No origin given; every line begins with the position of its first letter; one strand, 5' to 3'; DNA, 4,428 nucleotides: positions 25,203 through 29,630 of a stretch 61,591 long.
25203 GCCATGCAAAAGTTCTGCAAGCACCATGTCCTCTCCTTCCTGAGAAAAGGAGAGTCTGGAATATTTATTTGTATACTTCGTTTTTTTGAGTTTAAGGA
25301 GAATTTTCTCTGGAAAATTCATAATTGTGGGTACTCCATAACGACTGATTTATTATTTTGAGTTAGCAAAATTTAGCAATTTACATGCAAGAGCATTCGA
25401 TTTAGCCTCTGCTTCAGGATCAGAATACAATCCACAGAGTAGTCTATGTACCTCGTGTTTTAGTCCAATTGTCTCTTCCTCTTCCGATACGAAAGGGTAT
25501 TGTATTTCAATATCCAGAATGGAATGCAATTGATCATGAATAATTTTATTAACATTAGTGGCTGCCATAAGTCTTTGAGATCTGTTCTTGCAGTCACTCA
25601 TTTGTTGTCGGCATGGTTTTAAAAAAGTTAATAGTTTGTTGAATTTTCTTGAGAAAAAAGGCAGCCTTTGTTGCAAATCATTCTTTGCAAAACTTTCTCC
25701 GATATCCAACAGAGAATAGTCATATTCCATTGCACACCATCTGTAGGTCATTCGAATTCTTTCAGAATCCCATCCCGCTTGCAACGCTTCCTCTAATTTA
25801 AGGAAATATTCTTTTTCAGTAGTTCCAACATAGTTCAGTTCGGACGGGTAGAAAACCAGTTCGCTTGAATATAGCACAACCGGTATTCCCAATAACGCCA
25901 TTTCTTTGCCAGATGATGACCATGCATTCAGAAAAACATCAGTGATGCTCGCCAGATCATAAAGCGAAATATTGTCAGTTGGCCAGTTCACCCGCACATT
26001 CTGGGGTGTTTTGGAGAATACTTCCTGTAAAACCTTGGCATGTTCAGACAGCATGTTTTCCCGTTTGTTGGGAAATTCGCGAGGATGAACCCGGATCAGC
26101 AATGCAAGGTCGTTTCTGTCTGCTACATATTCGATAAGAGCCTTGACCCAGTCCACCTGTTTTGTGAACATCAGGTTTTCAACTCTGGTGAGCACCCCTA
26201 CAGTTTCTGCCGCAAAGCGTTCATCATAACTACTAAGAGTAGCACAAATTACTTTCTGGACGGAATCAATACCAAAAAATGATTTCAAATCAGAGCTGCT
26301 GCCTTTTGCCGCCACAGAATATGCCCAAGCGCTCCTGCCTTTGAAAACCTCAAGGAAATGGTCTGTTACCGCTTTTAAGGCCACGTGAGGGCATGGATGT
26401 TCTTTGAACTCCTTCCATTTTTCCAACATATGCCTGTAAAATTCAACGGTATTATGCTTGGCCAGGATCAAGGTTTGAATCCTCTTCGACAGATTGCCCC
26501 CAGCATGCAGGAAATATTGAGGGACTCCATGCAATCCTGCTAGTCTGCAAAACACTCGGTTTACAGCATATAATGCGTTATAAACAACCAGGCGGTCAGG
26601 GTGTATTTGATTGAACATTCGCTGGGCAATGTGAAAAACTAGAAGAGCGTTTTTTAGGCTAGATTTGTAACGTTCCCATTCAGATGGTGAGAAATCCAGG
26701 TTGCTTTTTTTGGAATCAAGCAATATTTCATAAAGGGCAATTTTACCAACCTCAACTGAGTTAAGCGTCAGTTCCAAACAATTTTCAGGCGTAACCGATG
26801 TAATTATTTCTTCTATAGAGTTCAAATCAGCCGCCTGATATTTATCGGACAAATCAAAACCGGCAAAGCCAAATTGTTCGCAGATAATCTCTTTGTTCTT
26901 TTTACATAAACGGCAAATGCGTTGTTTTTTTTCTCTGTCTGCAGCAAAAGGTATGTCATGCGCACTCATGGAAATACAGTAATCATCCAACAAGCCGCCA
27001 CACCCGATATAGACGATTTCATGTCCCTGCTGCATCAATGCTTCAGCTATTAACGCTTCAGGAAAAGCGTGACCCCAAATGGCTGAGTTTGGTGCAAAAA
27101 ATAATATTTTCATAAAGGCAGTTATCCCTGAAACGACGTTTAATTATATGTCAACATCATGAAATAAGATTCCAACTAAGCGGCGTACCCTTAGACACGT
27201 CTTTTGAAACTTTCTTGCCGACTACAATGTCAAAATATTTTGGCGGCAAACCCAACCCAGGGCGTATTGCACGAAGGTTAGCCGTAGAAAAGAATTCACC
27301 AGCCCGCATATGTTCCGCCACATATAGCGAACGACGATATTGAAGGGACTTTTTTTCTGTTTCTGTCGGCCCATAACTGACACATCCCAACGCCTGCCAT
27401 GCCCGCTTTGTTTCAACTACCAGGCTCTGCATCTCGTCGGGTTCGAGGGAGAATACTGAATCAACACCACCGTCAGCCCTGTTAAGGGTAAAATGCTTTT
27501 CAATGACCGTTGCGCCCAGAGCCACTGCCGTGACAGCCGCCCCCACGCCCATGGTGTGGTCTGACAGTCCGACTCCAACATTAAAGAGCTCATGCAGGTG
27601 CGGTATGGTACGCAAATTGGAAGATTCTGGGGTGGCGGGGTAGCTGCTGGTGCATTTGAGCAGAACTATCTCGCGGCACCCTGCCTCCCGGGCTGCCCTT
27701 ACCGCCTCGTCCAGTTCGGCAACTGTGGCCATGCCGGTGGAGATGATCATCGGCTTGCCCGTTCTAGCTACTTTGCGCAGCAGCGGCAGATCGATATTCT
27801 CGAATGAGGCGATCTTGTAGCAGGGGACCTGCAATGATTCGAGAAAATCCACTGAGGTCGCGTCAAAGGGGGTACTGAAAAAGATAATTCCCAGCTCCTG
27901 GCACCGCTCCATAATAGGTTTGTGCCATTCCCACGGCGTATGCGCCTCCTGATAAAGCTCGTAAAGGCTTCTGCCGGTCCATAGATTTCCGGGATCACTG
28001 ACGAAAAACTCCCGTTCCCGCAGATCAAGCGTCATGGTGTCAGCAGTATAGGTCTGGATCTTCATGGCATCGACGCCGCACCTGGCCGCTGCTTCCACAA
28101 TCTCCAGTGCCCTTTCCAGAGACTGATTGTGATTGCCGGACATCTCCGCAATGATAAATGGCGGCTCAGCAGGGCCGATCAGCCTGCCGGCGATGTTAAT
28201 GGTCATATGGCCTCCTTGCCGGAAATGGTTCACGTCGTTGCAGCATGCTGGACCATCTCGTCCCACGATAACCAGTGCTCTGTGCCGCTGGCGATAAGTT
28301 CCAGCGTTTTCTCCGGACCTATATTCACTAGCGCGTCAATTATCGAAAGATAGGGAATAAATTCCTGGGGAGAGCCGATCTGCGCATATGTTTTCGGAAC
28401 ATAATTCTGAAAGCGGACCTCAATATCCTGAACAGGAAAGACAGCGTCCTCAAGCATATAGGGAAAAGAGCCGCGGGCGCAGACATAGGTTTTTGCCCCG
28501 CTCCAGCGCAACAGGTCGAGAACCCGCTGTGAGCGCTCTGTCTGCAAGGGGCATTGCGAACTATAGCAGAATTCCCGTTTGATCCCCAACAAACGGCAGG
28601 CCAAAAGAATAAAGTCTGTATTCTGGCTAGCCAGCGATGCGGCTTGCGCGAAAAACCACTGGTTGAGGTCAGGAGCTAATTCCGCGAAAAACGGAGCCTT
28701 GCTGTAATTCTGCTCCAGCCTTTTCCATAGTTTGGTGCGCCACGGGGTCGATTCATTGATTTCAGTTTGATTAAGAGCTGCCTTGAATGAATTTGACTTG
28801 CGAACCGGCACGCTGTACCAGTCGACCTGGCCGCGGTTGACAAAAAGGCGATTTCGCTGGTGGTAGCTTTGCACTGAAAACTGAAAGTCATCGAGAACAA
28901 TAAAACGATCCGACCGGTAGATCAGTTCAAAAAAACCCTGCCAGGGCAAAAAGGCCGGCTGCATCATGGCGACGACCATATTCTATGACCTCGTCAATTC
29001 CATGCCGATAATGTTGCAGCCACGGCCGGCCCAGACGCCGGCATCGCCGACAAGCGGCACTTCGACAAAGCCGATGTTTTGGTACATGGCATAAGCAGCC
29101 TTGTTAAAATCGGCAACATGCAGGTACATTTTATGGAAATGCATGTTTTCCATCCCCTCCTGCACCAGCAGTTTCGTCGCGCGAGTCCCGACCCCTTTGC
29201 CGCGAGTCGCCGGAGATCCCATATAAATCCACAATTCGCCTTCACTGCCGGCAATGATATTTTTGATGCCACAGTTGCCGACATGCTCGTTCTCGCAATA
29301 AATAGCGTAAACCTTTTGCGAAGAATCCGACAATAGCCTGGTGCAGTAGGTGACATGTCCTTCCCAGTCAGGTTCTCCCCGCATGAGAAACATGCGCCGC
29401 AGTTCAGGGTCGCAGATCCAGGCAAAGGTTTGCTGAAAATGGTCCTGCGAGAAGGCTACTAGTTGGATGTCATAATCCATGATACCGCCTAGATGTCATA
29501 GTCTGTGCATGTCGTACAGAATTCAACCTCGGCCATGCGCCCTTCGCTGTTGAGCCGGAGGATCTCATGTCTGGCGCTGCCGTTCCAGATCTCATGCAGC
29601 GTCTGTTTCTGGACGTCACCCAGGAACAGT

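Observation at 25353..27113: AT-rich 586-aa orphan downstream of pseI with a KpsS/KpsC-like HP motif: candidate nonulosonic-acid transferase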

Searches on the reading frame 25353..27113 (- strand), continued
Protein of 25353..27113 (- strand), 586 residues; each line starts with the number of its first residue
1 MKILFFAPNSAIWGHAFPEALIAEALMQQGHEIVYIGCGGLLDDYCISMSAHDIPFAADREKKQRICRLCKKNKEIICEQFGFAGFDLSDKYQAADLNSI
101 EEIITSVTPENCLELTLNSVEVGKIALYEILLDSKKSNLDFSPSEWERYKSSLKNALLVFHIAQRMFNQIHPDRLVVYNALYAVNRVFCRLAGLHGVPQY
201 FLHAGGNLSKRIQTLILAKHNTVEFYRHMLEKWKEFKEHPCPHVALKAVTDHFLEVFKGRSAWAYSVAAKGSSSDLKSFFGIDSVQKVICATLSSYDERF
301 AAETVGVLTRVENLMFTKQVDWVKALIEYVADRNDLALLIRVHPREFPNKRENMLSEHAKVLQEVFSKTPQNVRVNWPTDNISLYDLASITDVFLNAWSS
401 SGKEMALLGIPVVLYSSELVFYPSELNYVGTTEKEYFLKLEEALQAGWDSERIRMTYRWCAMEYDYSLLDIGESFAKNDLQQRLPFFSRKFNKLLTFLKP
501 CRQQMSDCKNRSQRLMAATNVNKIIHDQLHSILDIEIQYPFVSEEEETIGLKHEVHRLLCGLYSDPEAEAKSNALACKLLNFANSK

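Call 77: search_protein_families(library=ncbifam, proteins=[L084:9001-10590:+, L085:2573-4204:+, L078:8508-10001:+, L084:7654-8979:+, L085:4197-5432:+, L020:11739-12797:+], max_evalue=0.01)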
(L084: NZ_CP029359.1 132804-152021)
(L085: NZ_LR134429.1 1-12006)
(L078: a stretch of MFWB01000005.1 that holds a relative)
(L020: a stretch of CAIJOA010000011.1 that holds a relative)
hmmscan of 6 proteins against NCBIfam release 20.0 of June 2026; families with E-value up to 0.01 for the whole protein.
L084:9001-10590:+ (529 aa): 0 families

L085:2573-4204:+ (543 aa): 0 families

L078:8508-10001:+ (498 aa): 1 family
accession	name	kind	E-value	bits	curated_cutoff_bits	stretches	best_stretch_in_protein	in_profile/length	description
TIGR03708.1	poly_P_AMP_trns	equivalog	0.0072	15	547.65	0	96-147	61-112/493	polyphosphate:AMP phosphotransferase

L084:7654-8979:+ (441 aa): 19 families
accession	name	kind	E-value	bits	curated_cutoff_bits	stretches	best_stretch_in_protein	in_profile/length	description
NF053787.1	GlcN_PG_synth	equivalog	8.9e-18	64.2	480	1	187-360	146-306/361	N-acetylglucosaminyl phosphatidylglycerol synthase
TIGR03449.1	mycothiol_MshA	equivalog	4.5e-17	62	462.5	1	295-408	284-382/406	D-inositol-3-phosphate glycosyltransferase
TIGR04015.1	WcaC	equivalog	5.4e-14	52.2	784.85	1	103-220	99-223/405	colanic acid biosynthesis glycosyltransferase WcaC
TIGR03088.1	stp2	hypoth_equivalog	1e-13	51.1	409.05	1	213-425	164-368/374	TIGR03088 family PEP-CTERM/XrtA system glycosyltransferase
TIGR03999.1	thiol_BshA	equivalog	9.9e-13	47.7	273.7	1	212-430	170-373/375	N-acetyl-alpha-D-glucosaminyl L-malate synthase BshA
NF041876.1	EPS_EpsE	equivalog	1.3e-10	41.1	400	1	306-417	286-383/389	exopolysaccharide biosynthesis GT4 family glycosyltransferase EpsE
NF047684.1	TeichurnBiosyTuaC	equivalog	2.8e-09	36.4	550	1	210-353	186-327/391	teichuronic acid biosynthesis protein TuaC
NF038229.1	Glyco4_Geo_Pelo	equivalog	2.4e-08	33.4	400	1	305-430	227-336/338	GPMC system family 4 glycosyltransferase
TIGR02149.1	glgA_Coryne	subfamily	3e-07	29.9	302.4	1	304-408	272-368/391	glycogen synthase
TIGR02470.1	sucr_synth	equivalog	6.4e-06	24.6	810.4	1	296-360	620-689/784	sucrose synthase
NF012028.0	PRK15484.1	subfamily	1.4e-05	24.4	618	1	306-355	267-317/380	lipopolysaccharide N-acetylglucosaminyltransferase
NF041139.1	TreT_Thcocales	equivalog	2.5e-05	23.2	775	1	308-424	306-406/412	trehalose synthase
TIGR04047.1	MSMEG_0565_glyc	hypoth_equivalog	4.2e-05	22.8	259.85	1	308-394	269-340/373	MSMEG_0565 family glycosyltransferase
NF007640.0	PRK10307.1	subfamily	7.3e-05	21.8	276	1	188-428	175-405/411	WcaI family glycosyltransferase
TIGR02472.1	sucr_P_syn_N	equivalog_domain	0.00025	20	576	1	313-425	334-436/439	sucrose-phosphate synthase, putative, glycosyltransferase domain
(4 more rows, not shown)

L085:4197-5432:+ (411 aa): 1 family
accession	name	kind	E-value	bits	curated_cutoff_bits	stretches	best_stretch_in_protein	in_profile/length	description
NF050818.1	PolSacchBiosHfsF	equivalog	0.0014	17.7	700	0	337-380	353-397/468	polysaccharide biosynthesis protein HfsF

L020:11739-12797:+ (353 aa): 0 families

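Call 84: search_protein_families(library=pfam, proteins=[L045:1410-3059:+, L045:3948-5216:+, L045:4781-6553:-, L045:7489-8580:+, L045:8216-9166:+, L045:11757-12725:+, L045:12722-13519:+, L045:13933-15999:+, L045:16877-18730:+, L045:19107-20795:+], max_evalue=0.0001)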
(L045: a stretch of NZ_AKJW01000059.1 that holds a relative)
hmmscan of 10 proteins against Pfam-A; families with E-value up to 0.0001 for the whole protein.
L045:1410-3059:+ (549 aa): 0 families

L045:3948-5216:+ (422 aa): 0 families

L045:4781-6553:- (590 aa): 3 families
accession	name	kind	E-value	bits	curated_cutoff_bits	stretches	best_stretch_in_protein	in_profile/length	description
PF00501.34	AMP-binding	-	1.2e-20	74.1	29.9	1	131-319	152-355/384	AMP-binding enzyme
PF22818.2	ApeI-like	-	3.3e-11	43.9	28.5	1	488-572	13-97/119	ApeI dehydratase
PF07977.19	FabA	-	5.9e-05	23.2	23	0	494-563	30-112/138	FabA-like domain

L045:7489-8580:+ (363 aa): 0 families

L045:8216-9166:+ (316 aa): 0 families

L045:11757-12725:+ (322 aa): 1 family
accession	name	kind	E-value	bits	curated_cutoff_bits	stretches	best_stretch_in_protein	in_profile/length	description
PF01522.26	Polysacc_deac_1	-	1.3e-16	61.1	23.1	1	216-290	49-122/124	Polysaccharide deacetylase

L045:12722-13519:+ (265 aa): 1 family
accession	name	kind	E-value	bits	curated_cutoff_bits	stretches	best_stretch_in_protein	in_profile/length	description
PF00551.24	Formyl_trans_N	-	1.3e-08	35.3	26.1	1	120-200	100-179/181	Formyl transferase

L045:13933-15999:+ (688 aa): 1 family
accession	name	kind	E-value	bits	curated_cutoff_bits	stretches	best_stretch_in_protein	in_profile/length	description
PF13520.12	AA_permease_2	-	9.1e-15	54.9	27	1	99-479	34-406/427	Amino acid permease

L045:16877-18730:+ (617 aa): 0 families

L045:19107-20795:+ (562 aa): 1 family
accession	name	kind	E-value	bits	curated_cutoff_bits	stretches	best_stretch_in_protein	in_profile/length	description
PF07690.21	MFS_1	-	1.9e-33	116.3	33.4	2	43-443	4-347/347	Major Facilitator Superfamily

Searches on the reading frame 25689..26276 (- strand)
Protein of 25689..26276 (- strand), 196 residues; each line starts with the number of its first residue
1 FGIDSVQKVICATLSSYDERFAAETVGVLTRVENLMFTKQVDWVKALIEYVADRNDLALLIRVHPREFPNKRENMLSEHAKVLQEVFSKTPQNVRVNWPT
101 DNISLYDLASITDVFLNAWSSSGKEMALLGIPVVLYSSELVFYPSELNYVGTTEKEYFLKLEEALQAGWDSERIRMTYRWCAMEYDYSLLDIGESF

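Call 50: predict_structure(alignment_id=A2)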
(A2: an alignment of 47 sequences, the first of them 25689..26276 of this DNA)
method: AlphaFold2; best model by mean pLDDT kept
length: 196 residues; sequences in the alignment: 47
mean_pLDDT: 88.9   pTM: 0.85
mean pLDDT of the five models: 88.9, 88.5, 87.6, 87.2, 85.2
residues with pLDDT >= 90: 112; 70-90: 72; 50-70: 12; < 50: 0
segments of 3 or more residues with pLDDT < 50: none
pLDDT, mean of each block of 10 residues (from residue 1): 90 87 87 87 95 96 74 68 87 92 92 94 93 95 93 97 95 94 86 71
secondary structure, 60 per line:
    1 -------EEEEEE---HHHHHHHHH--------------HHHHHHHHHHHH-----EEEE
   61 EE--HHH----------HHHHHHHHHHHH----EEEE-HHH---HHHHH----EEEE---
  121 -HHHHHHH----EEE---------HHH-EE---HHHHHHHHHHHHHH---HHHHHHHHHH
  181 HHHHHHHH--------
elements in order: E8-13 H17-25 H40-51 E57-62 H78-89 E94-97 H105-109 E114-117 H122-128 E133-135 H154-167 H171-188

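Call 53: fold_search(model_id=the predicted structure, library=pdb)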
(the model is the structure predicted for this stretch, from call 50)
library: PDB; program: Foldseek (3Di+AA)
matches with E <= 10: 1258; with E <= 0.001: 40
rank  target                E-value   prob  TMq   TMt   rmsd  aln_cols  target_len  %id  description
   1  3l7j_D                6.1e-06  1.00  0.48  0.25   7.2       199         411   15  Structure of the Wall Teichoic Acid Polymerase TagF, H444N variant (released 2010-04-28)
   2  3l7m_B                2.2e-05  1.00  0.51  0.27   6.4       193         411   16  Structure of the Wall Teichoic Acid Polymerase TagF, H548A (released 2010-04-28)
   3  3l7i_D                2.4e-05  1.00  0.51  0.27   6.2       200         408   14  Structure of the Wall Teichoic Acid Polymerase TagF (released 2010-04-28)
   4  8va1_B                3.6e-05  1.00  0.43  0.18   7.1       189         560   15  S. aureus TarL H300N in complex with CDP-ribitol (single tetramer) (released 2024-04-03)
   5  3l7j_B                3.8e-05  1.00  0.49  0.26   7.5       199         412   16  Structure of the Wall Teichoic Acid Polymerase TagF, H444N variant (released 2010-04-28)
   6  3l7m_D                3.8e-05  1.00  0.44  0.25   7.7       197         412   16  Structure of the Wall Teichoic Acid Polymerase TagF, H548A (released 2010-04-28)
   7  5enz_B                4.9e-05  1.00  0.49  0.28   6.5       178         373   16  S. aureus MnaA-UDP co-structure (released 2016-04-27)
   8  3ot5_A                5.2e-05  1.00  0.52  0.30   7.6       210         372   11  2.2 Angstrom Resolution Crystal Structure of putative UDP-N-acetylglucosamine 2-epimerase from Listeria monocytogenes (released 2010-09-22)
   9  3l7i_A                5.9e-05  1.00  0.53  0.28   6.0       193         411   16  Structure of the Wall Teichoic Acid Polymerase TagF (released 2010-04-28)
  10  9cm8_A                8.7e-05  1.00  0.55  0.32   6.9       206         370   16  UDP-GlcNAc 2-epimerase MnaA of Paenibacillus alvei (released 2024-10-02)
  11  3l7l_D                1.1e-04  1.00  0.49  0.26   5.4       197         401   14  Structure of the Wall Teichoic Acid Polymerase TagF, H444N + CDPG (30 minute soak) (released 2010-04-28)
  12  3l7m_A                1.1e-04  1.00  0.46  0.25   8.6       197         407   16  Structure of the Wall Teichoic Acid Polymerase TagF, H548A (released 2010-04-28)
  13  8va1_D                1.1e-04  1.00  0.40  0.17   8.1       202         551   15  S. aureus TarL H300N in complex with CDP-ribitol (single tetramer) (released 2024-04-03)
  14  9cm8_B                1.2e-04  1.00  0.51  0.30   6.0       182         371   16  UDP-GlcNAc 2-epimerase MnaA of Paenibacillus alvei (released 2024-10-02)
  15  3l7j_A                1.2e-04  1.00  0.45  0.24   7.3       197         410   16  Structure of the Wall Teichoic Acid Polymerase TagF, H444N variant (released 2010-04-28)
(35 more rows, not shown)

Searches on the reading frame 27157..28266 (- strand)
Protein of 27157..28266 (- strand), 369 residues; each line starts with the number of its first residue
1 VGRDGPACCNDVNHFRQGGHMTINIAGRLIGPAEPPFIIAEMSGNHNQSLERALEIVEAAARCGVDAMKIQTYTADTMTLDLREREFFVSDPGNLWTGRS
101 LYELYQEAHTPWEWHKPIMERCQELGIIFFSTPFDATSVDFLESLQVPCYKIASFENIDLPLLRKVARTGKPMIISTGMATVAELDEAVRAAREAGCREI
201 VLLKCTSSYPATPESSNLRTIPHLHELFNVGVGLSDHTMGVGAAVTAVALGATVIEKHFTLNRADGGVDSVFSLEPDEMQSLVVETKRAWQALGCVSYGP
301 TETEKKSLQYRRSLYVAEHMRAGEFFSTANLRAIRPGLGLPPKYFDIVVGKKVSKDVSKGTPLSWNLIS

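Call 5: search_protein_families(library=pfam, proteins=[window:27157-28266:-], max_evalue=0.1)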
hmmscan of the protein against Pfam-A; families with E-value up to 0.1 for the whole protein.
window:27157-28266:- (369 aa): 4 families
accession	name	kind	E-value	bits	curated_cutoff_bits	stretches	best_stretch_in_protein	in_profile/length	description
PF03102.20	NeuB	-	1.7e-91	306.5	22.1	1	56-295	1-238/241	NeuB family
PF08666.17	SAF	-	3.8e-08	34.2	21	1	311-367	1-61/63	SAF domain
PF13671.12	AAA_33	-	0.01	16.6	27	1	161-205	61-106/143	AAA domain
PF19799.5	DUF6282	-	0.098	12.8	26.8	0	171-207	139-175/196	Family of unknown function (DUF6282)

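Call 6: search_protein_families(library=ncbifam, proteins=[window:27157-28266:-], max_evalue=0.1)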
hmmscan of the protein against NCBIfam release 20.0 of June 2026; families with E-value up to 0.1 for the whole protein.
window:27157-28266:- (369 aa): 4 families
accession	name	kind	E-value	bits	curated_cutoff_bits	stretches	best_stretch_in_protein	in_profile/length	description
TIGR03586.1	PseI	equivalog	3.1e-152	506.4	340.25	1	35-363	1-327/327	pseudaminic acid synthase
TIGR03569.1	NeuB_NnaB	equivalog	2.8e-92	309.3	399.65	1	36-361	1-327/329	N-acetylneuraminate synthase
TIGR01361.1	DAHP_synth_Bsub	equivalog_domain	0.0053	16.2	267.75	1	151-284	113-255/260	3-deoxy-7-phosphoheptulonate synthase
NF006421.0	PRK08673.1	subfamily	0.0075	15.5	335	1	149-293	180-333/338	3-deoxy-7-phosphoheptulonate synthase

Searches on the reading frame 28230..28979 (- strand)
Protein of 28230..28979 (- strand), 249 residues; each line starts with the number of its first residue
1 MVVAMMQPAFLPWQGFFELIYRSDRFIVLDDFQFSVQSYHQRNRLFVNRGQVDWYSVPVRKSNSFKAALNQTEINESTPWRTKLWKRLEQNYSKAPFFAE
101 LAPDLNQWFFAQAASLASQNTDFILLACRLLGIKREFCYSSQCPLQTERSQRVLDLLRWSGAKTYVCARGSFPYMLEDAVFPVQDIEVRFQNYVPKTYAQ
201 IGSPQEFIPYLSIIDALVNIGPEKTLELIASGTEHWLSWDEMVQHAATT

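Call 5: search_protein_families(library=pfam, proteins=[window:28230-28979:-], max_evalue=0.1)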
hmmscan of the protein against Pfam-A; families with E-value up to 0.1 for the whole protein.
window:28230-28979:- (249 aa): 1 family
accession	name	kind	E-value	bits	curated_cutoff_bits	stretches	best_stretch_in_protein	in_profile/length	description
PF08889.16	WbqC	-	8.3e-60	202.8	21.3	1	7-225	1-216/218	WbqC-like protein family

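Call 6: search_protein_families(library=ncbifam, proteins=[window:28230-28979:-], max_evalue=0.1)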
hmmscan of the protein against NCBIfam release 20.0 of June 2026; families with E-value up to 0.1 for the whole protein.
window:28230-28979:- (249 aa): 1 family
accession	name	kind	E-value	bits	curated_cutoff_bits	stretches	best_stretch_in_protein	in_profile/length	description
NF011827.0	PRK15299.1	equivalog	0.019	14.4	375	1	103-223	100-222/227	fimbrial chaperone protein StiB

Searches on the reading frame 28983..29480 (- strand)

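Call 5: search_protein_families(library=pfam, proteins=[window:28983-29480:-], max_evalue=0.1)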
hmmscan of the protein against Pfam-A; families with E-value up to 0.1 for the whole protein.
window:28983-29480:- (165 aa): 6 families
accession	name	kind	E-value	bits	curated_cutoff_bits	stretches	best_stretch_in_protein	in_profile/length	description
PF13302.13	Acetyltransf_3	-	4.6e-13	50.5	25.4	1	6-139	3-138/138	Acetyltransferase (GNAT) domain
PF00583.31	Acetyltransf_1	-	2.5e-11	44.3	20.7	1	47-138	26-116/116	Acetyltransferase (GNAT) family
PF13508.13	Acetyltransf_7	-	3.9e-05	24.4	27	1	55-140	3-84/84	Acetyltransferase (GNAT) domain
PF08445.16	FR47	-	0.00041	20.7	22.1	1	75-140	16-79/86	FR47-like protein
PF13673.13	Acetyltransf_10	-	0.00057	20.3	23.6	1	50-141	26-110/128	Acetyltransferase (GNAT) domain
PF13420.13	Acetyltransf_4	-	0.004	17.6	24.3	1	41-139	32-135/155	Acetyltransferase (GNAT) domain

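Call 6: search_protein_families(library=ncbifam, proteins=[window:28983-29480:-], max_evalue=0.1)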
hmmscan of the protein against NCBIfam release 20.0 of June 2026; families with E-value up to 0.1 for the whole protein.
window:28983-29480:- (165 aa): 14 families
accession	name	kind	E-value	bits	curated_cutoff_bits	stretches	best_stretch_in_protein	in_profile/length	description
TIGR03585.1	PseH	equivalog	7.1e-14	52.2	93.1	1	6-146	2-141/156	UDP-4-amino-4,6-dideoxy-N-acetyl-beta-L-altrosamine N-acetyltransferase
NF040503.1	resist_ArsN1a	equivalog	1.6e-09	37.7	170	1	81-161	78-156/159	arsinothricin resistance N-acetyltransferase ArsN1 family A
NF011709.0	PRK15130.1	equivalog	1.1e-07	31.8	218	1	50-140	52-143/186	spermidine N1-acetyltransferase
TIGR01575.1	rimI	equivalog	9.4e-06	25.8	86.4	1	54-141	30-115/132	ribosomal protein S18-alanine N-acetyltransferase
NF007025.1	PRK09491.1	equivalog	0.00051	20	173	1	82-142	64-123/145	ribosomal protein S18-alanine N-acetyltransferase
TIGR03448.1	mycothiol_MshD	equivalog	0.00087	18.7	163.1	1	81-140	229-287/294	mycothiol synthase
NF049894.1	CG3035_N_ac_Glu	equivalog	0.0011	18.2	280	1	89-140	241-291/300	N-acetylglutamate synthase, CG3035 family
NF000225.3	AAC_6p_Strep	exception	0.0016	18.4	250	1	89-143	75-129/156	aminoglycoside 6'-N-acetyltransferase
TIGR03103.1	trio_acet_GNAT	equivalog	0.0029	16.2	569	1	82-143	157-217/547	N-acetylglutaminylglutamine synthetase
NF053587.1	SpmdActasePaiA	equivalog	0.0058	16.4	250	1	9-140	18-149/172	spermidine/spermine N(1)-acetyltransferase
NF002959.0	PRK03624.1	equivalog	0.0061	16.3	124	1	81-141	73-132/147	GNAT family acetyltransferase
NF000431.1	AAC_6p_Ian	exception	0.0073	15.8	400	1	40-146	54-159/190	aminoglycoside N-acetyltransferase AAC(6')-Ian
NF040504.1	resist_ArsN1b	equivalog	0.0085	15.9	210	1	85-152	82-147/159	arsinothricin resistance N-acetyltransferase ArsN1 family B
NF007807.0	PRK10514.1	equivalog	0.034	14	134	1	89-140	79-124/147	acetyltransferase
